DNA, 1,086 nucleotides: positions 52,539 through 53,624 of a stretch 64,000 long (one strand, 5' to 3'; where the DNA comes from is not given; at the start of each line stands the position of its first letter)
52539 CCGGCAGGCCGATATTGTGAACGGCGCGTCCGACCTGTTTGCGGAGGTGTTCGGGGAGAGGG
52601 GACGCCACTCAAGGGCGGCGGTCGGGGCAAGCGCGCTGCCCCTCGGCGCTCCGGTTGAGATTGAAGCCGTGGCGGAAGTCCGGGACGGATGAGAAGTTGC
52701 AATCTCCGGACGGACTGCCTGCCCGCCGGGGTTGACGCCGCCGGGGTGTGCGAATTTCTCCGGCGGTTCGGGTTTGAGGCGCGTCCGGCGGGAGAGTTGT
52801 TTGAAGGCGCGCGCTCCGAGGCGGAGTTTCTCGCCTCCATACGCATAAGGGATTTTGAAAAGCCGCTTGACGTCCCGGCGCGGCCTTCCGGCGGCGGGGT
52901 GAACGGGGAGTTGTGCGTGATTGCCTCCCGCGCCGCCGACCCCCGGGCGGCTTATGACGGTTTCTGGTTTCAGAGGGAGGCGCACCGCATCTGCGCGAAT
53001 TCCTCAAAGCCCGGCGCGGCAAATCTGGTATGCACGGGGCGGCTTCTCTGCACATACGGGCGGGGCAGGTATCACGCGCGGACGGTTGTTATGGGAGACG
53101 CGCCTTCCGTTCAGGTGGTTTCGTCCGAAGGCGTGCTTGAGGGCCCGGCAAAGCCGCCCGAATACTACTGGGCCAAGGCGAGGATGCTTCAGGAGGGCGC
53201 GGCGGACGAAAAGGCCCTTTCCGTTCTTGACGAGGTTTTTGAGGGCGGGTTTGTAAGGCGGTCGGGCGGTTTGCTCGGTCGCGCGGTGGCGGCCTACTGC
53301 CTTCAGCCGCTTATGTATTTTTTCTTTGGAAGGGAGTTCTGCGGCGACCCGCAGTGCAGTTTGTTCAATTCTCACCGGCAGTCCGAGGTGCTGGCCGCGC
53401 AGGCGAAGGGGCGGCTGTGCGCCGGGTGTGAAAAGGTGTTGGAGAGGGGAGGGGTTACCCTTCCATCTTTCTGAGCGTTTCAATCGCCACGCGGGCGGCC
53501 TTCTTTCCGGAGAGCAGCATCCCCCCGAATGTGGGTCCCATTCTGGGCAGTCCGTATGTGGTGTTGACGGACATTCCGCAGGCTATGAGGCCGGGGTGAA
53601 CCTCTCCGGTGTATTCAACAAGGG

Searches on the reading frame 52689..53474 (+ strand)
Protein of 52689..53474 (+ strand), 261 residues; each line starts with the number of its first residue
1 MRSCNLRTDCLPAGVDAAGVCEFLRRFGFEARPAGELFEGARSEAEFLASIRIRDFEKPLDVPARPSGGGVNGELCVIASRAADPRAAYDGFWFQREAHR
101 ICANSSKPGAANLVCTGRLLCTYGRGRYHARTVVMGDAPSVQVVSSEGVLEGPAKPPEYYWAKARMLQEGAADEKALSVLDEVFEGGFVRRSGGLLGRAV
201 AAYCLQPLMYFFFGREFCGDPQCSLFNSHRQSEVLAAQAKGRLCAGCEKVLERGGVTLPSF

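Call 83: find_encoding_contigs(protein=window:52689-53474:+, flank=10000, max_places=1)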
Protein window:52689-53474:+ (261 aa): 6 contigs read that carry it; 1 place shown.
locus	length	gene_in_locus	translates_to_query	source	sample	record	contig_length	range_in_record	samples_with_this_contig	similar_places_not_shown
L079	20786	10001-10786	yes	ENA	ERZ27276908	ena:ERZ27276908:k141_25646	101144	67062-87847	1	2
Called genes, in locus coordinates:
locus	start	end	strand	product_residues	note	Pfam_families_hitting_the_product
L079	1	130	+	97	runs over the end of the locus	PF02325:CCB3_YggT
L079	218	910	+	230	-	PF00561:Abhydrolase_1, PF12146:Hydrolase_4, PF12697:Abhydrolase_6, PF00561:Abhydrolase_1 (weak)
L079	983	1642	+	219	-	PF03807:F420_oxidored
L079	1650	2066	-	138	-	PF01894:YjbQ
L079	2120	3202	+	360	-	PF27529:AMPT (weak), PF05343:Peptidase_M42, PF01546:Peptidase_M20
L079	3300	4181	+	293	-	PF13391:HNH_2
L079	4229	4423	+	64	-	-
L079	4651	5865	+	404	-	PF13173:AAA_14, PF13635:DUF4143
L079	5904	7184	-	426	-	-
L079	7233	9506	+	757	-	PF00501:AMP-binding, PF13193:AMP-binding_C, PF13489:Methyltransf_23, PF13847:Methyltransf_31, PF08241:Methyltransf_11, PF08242:Methyltransf_12, PF13649:Methyltransf_25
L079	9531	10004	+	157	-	PF14588:YjgF_endoribonc, PF01042:Ribonuc_L-PSP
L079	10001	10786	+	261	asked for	PF20565:DUF6775, PF22529:DUF7001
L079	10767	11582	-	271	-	PF01946:Thi4, PF00890:FAD_binding_2 (faint), PF01266:DAO (faint), PF03486:HI0933_like (weak), PF07992:Pyr_redox_2 (weak), PF12831:FAD_oxidored, PF13450:NAD_binding_8 (weak)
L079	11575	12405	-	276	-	PF01281:Ribosomal_L9_N, PF03948:Ribosomal_L9_C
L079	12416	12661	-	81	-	PF01084:Ribosomal_S18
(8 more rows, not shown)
